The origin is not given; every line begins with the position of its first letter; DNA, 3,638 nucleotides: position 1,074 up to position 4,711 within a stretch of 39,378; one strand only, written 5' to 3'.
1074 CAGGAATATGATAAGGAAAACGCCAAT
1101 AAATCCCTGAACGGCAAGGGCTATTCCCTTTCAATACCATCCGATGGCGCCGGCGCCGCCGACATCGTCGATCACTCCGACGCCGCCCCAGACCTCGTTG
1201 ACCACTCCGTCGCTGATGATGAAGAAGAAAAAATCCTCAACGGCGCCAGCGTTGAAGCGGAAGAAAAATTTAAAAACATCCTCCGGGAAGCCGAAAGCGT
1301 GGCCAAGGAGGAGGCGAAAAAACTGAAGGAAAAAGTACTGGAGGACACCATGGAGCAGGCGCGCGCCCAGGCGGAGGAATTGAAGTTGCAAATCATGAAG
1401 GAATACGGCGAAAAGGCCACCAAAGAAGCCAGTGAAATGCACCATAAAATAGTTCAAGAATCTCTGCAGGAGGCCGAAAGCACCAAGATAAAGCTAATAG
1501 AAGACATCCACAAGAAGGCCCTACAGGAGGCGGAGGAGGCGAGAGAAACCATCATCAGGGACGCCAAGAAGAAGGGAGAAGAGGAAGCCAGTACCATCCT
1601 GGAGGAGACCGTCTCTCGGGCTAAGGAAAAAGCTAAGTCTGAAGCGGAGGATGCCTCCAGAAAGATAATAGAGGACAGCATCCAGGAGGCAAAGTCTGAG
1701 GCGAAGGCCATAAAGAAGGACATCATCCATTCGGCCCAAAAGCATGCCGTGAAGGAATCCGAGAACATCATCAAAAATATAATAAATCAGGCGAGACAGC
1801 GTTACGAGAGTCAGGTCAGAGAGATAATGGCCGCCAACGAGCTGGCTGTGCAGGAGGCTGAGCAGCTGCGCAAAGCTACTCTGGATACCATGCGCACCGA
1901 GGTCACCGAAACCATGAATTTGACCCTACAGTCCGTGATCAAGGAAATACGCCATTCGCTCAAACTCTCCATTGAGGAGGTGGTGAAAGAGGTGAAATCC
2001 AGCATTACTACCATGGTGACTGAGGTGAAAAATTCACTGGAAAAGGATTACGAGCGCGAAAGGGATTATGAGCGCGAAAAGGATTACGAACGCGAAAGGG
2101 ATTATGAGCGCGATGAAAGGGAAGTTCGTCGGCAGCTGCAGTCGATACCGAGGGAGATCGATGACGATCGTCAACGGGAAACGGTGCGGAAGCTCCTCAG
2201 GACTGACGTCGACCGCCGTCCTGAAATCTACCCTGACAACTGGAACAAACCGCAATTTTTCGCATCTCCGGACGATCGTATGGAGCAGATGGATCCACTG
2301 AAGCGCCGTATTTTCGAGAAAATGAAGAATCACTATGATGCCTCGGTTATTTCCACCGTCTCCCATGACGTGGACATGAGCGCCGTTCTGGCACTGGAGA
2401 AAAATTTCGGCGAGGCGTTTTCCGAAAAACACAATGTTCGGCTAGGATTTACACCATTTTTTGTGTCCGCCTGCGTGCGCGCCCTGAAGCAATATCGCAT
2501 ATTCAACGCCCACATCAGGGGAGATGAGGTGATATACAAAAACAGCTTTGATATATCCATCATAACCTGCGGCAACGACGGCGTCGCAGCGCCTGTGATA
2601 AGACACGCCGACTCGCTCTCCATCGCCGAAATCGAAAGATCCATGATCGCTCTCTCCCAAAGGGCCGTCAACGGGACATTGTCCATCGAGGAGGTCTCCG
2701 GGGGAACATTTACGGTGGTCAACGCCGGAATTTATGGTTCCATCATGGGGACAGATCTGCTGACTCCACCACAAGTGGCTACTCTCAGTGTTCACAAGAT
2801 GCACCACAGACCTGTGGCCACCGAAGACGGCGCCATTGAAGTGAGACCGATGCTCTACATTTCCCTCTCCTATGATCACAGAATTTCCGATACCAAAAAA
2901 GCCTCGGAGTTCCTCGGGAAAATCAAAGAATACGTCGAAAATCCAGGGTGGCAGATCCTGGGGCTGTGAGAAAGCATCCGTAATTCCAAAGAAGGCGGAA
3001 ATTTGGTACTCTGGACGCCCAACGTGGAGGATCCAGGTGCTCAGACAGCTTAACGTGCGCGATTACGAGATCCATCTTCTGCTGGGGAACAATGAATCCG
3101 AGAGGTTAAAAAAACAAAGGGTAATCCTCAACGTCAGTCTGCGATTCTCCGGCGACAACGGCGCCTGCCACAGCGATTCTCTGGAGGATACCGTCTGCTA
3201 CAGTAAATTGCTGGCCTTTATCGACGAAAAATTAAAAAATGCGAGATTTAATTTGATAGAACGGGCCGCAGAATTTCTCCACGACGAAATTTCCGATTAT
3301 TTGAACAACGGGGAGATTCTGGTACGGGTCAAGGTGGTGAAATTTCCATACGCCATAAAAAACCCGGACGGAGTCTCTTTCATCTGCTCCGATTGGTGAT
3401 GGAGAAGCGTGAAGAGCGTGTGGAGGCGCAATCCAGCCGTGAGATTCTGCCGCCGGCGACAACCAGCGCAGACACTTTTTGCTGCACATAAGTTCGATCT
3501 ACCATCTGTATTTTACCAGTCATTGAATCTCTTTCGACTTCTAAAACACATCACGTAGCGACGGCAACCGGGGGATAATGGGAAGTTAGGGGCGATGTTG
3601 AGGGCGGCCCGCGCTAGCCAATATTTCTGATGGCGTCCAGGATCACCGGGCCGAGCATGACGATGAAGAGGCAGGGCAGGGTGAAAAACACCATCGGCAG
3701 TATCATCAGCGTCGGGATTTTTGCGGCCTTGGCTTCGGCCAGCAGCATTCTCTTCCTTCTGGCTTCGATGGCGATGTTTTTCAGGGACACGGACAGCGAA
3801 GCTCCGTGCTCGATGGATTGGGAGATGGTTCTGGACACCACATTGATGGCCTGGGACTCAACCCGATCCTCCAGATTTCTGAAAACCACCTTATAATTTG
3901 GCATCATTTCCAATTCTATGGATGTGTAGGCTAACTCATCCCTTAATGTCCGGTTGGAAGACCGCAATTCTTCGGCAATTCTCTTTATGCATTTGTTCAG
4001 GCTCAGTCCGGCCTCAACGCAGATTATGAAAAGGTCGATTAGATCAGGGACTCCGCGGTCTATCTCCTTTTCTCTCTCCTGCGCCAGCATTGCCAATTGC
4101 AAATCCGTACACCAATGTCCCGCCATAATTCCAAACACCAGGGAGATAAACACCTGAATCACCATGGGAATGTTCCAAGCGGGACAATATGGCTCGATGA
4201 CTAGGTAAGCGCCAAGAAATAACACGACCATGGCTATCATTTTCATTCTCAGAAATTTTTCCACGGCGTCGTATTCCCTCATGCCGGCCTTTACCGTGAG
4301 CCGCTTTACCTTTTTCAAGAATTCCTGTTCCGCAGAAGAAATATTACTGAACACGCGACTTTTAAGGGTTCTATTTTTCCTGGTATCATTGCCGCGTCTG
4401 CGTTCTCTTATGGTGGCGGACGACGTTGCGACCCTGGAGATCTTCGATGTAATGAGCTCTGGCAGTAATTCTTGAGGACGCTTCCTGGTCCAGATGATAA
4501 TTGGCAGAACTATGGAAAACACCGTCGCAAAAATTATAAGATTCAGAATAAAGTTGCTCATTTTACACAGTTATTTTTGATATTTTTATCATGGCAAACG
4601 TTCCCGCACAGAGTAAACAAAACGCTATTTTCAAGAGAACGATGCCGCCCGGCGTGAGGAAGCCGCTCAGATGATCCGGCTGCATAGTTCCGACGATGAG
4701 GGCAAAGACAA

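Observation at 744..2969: Orphan SucB-type E2 with no lipoyl-lysine and a ~400-residue Glu/Lys coiled coil where the E3-binding linker should be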

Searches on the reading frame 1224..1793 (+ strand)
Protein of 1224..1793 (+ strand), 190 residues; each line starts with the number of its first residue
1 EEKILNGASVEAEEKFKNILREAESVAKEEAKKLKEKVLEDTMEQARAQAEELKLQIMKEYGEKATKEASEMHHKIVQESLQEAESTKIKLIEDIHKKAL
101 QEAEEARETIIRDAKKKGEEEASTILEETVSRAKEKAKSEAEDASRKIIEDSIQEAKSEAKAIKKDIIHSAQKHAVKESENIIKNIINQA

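Call 56: search_solved_structures(query=A3, max_evalue=1, show_alignments=2)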
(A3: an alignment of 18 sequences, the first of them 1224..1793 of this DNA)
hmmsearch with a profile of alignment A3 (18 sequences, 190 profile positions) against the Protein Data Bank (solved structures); distinct sequences matched with E-value up to 1: 2.
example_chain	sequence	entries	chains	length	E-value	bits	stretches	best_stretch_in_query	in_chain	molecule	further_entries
24yw_S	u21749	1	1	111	0.089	15.6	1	5-58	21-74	Large ribosomal subunit protein uL22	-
23sg_S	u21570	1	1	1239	0.32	13.8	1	24-80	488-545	gp10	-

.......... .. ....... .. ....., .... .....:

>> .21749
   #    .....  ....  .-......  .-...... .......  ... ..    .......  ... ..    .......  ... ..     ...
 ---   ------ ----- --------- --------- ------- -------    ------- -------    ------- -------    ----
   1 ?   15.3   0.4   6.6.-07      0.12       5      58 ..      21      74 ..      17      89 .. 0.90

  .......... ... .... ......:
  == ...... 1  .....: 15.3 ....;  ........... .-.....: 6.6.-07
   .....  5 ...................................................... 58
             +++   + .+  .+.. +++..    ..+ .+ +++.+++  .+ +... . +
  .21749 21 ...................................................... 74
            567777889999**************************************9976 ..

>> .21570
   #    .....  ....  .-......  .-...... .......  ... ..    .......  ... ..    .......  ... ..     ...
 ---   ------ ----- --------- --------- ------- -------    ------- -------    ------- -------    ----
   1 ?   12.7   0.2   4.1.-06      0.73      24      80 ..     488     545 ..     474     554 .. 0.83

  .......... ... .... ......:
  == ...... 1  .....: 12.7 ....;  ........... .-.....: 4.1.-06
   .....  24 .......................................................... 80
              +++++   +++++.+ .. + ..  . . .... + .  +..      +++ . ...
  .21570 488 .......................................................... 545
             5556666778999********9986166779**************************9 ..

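Call 65: search_protein_representatives(alignment_id=A3)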
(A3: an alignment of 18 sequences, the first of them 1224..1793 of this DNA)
Query: 18 sequences, 190 profile positions. Proteins with E-value up to 0.001 (for the whole library): 16; up to 1e-10: 11; up to 1e-30: 11. The best 16 are listed.
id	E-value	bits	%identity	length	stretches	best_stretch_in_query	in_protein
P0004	1.6e-67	243.1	-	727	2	1-190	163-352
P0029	4.2e-67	241.8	-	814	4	3-190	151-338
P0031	4.8e-67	241.6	-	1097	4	1-189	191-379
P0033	4.1e-66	238.6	-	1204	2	2-190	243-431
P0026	4.7e-65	235.1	-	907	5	2-190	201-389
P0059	1.7e-63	230.0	-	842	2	1-190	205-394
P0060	2.6e-62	226.2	-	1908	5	9-190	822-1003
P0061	3.9e-60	219.1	-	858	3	1-190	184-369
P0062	1.7e-59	217.0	-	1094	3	2-190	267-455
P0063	2.0e-59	216.8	-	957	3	1-190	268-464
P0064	5.4e-58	212.1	-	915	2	2-190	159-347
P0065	2.4e-10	56.7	-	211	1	3-63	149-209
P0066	4.6e-07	46.0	-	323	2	8-76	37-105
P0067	4.5e-06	42.7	-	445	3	91-168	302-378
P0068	8.9e-06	41.8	-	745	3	11-164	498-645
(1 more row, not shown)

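Call 66: search_protein_families(library=pfam, proteins=[P0059, P0060, P0061, P0062, P0063, P0064, P0065, P0066, P0067, P0068], max_evalue=0.001)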
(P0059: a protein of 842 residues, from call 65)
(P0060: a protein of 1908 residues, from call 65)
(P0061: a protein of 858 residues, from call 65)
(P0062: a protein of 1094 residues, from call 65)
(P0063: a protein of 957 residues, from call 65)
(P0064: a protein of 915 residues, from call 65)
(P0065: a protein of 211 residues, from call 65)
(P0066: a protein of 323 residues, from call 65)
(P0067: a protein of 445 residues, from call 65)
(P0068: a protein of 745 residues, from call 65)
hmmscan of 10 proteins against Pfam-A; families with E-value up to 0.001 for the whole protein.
P0059 (842 aa): 2 families
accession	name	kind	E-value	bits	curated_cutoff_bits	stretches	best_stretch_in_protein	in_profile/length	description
PF00198.28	2-oxoacid_dh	-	6.1e-53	180.1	23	1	610-834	4-228/232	2-oxoacid dehydrogenases acyltransferase (catalytic domain)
PF00364.28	Biotin_lipoyl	-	0.00021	21.5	22.1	1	17-76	15-73/73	Biotin-requiring enzyme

P0060 (1908 aa): 2 families
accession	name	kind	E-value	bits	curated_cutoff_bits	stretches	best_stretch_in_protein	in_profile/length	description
PF00198.28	2-oxoacid_dh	-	1e-52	179.3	23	1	1678-1901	3-227/232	2-oxoacid dehydrogenases acyltransferase (catalytic domain)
PF00364.28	Biotin_lipoyl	-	1.1e-07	32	22.1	1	7-75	5-72/73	Biotin-requiring enzyme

P0061 (858 aa): 2 families
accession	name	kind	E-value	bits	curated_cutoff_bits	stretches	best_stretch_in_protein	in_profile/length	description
PF00198.28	2-oxoacid_dh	-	1.4e-56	191.9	23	1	628-852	3-228/232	2-oxoacid dehydrogenases acyltransferase (catalytic domain)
PF00364.28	Biotin_lipoyl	-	1.3e-06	28.6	22.1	1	15-76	13-73/73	Biotin-requiring enzyme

P0062 (1094 aa): 2 families
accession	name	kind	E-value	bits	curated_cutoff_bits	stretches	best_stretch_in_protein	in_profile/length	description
PF00198.28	2-oxoacid_dh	-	1.4e-55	188.7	23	1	864-1088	3-228/232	2-oxoacid dehydrogenases acyltransferase (catalytic domain)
PF00364.28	Biotin_lipoyl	-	1.7e-07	31.4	22.1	1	10-76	8-73/73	Biotin-requiring enzyme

P0063 (957 aa): 2 families
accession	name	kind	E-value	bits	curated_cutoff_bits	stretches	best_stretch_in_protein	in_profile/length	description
PF00198.28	2-oxoacid_dh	-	3.6e-53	180.8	23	1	734-950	11-228/232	2-oxoacid dehydrogenases acyltransferase (catalytic domain)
PF00364.28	Biotin_lipoyl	-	1.5e-05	25.2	22.1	1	5-76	3-73/73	Biotin-requiring enzyme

P0064 (915 aa): 2 families
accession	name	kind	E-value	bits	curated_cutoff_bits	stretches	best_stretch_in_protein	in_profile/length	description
PF00198.28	2-oxoacid_dh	-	1.2e-57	195.5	23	1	685-909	3-228/232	2-oxoacid dehydrogenases acyltransferase (catalytic domain)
PF00364.28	Biotin_lipoyl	-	2.1e-08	34.3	22.1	1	5-76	3-73/73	Biotin-requiring enzyme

P0065 (211 aa): 1 family
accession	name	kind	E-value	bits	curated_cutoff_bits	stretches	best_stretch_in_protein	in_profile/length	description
PF00364.28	Biotin_lipoyl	-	5.3e-08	33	22.1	1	6-76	4-73/73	Biotin-requiring enzyme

P0066 (323 aa): 0 families

P0067 (445 aa): 0 families

P0068 (745 aa): 5 families
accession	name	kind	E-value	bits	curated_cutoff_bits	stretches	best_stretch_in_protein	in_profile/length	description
PF00196.25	GerE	-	8.7e-18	64.1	23.5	1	186-241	2-57/57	Bacterial regulatory proteins, luxR family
PF00072.30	Response_reg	-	5.4e-13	49.5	30.2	1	24-129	2-98/111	Response regulator receiver domain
PF08281.18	Sigma70_r4_2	-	2.9e-06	27.3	25.7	1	187-229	11-54/54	Sigma-70, region 4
PF04545.22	Sigma70_r4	-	3.1e-05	23.8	24.1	1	187-229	5-48/50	Sigma-70, region 4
PF05103.18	DivIVA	-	0.00013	22.4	28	0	528-568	71-111/131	DivIVA protein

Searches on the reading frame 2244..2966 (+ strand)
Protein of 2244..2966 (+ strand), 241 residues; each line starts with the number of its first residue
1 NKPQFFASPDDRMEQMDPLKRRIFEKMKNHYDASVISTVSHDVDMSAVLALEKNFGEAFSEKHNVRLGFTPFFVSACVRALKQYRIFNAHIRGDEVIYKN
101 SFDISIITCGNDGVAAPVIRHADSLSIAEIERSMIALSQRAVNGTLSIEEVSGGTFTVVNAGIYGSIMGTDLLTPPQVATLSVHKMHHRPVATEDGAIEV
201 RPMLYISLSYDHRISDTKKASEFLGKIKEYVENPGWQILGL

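Call 28: search_solved_structures(query=window:2244-2966:+, show_alignments=3, max_evalue=1e-10)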
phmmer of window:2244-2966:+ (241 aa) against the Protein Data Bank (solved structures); distinct sequences matched with E-value up to 1e-10: 40.
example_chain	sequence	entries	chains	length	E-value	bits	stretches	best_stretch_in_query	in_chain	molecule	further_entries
1c4t_A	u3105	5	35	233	4.8e-57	196.2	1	14-237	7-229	PROTEIN (DIHYDROLIPOAMIDE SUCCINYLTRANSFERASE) | DIHYDROLIPOAMIDE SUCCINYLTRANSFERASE | Dihydrolipoyllysine-residue succinyltransferase component of 2-oxoglutar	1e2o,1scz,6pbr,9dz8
6h05_A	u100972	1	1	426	8.1e-52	179.1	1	11-239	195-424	Dihydrolipoyllysine-residue succinyltransferase component of 2-oxoglutarate dehydrogenase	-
7q5q_B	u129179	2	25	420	1.3e-51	178.5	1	9-236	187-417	Dihydrolipoyllysine-residue succinyltransferase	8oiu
9njt_A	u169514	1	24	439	2.3e-51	177.6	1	8-236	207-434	Dihydrolipoyllysine-residue succinyltransferase component of 2-oxoglutarate dehydrogenase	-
8x02_A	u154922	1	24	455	4e-51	176.8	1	12-239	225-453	Dihydrolipoyllysine-residue succinyltransferase component of 2-oxoglutarate dehydrogenase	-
7uol_D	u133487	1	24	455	2e-50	174.5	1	11-239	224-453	Dihydrolipoyllysine-residue succinyltransferase component of 2-oxoglutarate dehydrogenase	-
9mu6_A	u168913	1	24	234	2.1e-50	174.5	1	14-241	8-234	Dihydrolipoyllysine-residue succinyltransferase component of 2-oxoglutarate dehydrogenase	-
8xll_A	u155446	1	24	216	1.4e-48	168.5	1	35-239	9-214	Dihydrolipoyllysine-residue succinyltransferase component of 2-oxoglutarate dehydrogenase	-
6zzi_A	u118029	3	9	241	2.6e-37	131.7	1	34-235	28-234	Dihydrolipoyllysine-residue acetyltransferase component of pyruvate dehydrogenase complex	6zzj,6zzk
6zzl_A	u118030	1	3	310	4.7e-37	130.8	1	34-235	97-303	Dihydrolipoyllysine-residue acetyltransferase component of pyruvate dehydrogenase complex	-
9y6t_A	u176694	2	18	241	5.4e-34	120.8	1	25-236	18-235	Dihydrolipoyllysine-residue acetyltransferase component of pyruvate dehydrogenase complex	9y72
9y7v_D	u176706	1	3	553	4.5e-33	117.8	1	25-236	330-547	Dihydrolipoyllysine-residue acetyltransferase component of pyruvate dehydrogenase complex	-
6zzm_A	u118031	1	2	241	5.9e-31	110.9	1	31-234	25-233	Dihydrolipoamide acetyltransferase component of pyruvate dehydrogenase complex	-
1b5s_A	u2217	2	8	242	1.8e-30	109.3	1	12-235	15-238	DIHYDROLIPOAMIDE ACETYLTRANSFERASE | Dihydrolipoyllysine-residue acetyltransferase component of pyruvate dehydrogenase complex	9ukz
3mae_A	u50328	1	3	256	5.3e-30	107.8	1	42-233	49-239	2-oxoisovalerate dehydrogenase E2 component, dihydrolipoamide acetyltransferase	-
6h60_A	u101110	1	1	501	2e-19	73.2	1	38-234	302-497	Pyruvate dehydrogenase protein X component, mitochondrial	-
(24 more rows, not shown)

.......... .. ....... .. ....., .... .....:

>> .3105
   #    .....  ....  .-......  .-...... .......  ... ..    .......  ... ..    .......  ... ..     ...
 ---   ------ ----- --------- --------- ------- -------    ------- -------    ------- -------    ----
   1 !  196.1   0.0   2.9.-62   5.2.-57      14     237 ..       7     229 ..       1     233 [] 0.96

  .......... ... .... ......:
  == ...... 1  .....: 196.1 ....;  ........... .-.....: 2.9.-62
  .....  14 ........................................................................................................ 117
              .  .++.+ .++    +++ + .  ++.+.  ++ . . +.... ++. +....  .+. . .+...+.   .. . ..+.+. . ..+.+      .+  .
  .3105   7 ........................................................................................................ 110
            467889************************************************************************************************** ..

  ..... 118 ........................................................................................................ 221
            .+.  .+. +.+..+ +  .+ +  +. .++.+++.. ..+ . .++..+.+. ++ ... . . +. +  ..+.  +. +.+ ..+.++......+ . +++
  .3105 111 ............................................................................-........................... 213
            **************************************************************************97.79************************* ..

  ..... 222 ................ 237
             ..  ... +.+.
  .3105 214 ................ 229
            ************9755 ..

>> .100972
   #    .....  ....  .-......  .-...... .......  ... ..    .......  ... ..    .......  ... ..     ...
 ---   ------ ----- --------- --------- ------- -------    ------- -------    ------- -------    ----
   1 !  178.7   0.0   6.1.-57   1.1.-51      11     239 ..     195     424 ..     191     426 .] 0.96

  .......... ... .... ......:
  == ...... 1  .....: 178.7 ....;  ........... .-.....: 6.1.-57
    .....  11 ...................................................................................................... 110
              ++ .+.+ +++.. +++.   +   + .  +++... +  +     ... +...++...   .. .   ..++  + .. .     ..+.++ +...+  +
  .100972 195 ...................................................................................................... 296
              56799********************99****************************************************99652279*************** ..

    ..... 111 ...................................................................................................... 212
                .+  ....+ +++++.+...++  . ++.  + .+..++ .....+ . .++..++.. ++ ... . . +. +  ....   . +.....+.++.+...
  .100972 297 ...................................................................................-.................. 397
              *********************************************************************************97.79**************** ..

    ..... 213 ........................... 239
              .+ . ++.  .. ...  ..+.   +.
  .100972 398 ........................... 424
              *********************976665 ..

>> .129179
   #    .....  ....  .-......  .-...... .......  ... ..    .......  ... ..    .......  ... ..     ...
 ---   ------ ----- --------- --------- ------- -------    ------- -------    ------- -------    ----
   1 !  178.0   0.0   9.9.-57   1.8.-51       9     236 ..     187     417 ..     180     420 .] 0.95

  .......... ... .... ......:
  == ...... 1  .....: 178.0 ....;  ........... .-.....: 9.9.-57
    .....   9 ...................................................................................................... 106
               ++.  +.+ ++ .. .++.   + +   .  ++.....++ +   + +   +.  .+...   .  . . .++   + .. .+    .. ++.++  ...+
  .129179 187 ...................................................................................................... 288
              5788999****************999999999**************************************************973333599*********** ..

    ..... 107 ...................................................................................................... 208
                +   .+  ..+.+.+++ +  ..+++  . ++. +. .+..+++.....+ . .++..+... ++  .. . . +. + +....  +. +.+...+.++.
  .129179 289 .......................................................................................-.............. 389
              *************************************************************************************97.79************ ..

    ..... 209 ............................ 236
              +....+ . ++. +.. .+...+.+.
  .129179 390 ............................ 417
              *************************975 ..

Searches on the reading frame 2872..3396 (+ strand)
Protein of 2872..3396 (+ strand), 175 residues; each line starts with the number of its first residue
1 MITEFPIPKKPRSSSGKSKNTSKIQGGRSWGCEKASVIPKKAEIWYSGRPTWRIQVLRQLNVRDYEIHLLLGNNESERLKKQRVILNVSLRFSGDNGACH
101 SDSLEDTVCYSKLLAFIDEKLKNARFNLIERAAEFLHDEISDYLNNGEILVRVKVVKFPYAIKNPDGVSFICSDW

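Call 24: search_protein_families(library=pfam, proteins=[window:2872-3396:+], max_evalue=0.001)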
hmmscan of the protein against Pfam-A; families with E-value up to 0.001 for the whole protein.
window:2872-3396:+ (175 aa): 1 family
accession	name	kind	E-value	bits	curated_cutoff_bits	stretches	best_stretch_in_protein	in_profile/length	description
PF02152.23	FolB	-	1.1e-15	58.6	31.8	1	61-165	2-104/113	Dihydroneopterin aldolase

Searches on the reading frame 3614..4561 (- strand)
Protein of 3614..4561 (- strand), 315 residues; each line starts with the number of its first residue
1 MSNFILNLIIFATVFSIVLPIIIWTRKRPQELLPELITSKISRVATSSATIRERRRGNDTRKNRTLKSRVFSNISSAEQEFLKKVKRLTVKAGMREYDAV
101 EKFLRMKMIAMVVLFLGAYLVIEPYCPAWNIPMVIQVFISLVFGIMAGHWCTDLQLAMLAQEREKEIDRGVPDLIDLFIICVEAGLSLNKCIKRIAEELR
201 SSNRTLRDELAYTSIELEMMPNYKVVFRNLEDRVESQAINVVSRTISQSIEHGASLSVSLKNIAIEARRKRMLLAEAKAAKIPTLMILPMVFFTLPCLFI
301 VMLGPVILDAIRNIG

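Call 24: search_protein_families(library=pfam, proteins=[window:3614-4561:-], max_evalue=0.001)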
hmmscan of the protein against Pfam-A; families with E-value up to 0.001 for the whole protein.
window:3614-4561:- (315 aa): 1 family
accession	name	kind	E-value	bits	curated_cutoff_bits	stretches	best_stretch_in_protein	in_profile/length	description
PF00482.28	T2SSF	-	6.3e-15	55.7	25.2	1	175-303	2-124/125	Type II secretion system (T2SS), protein F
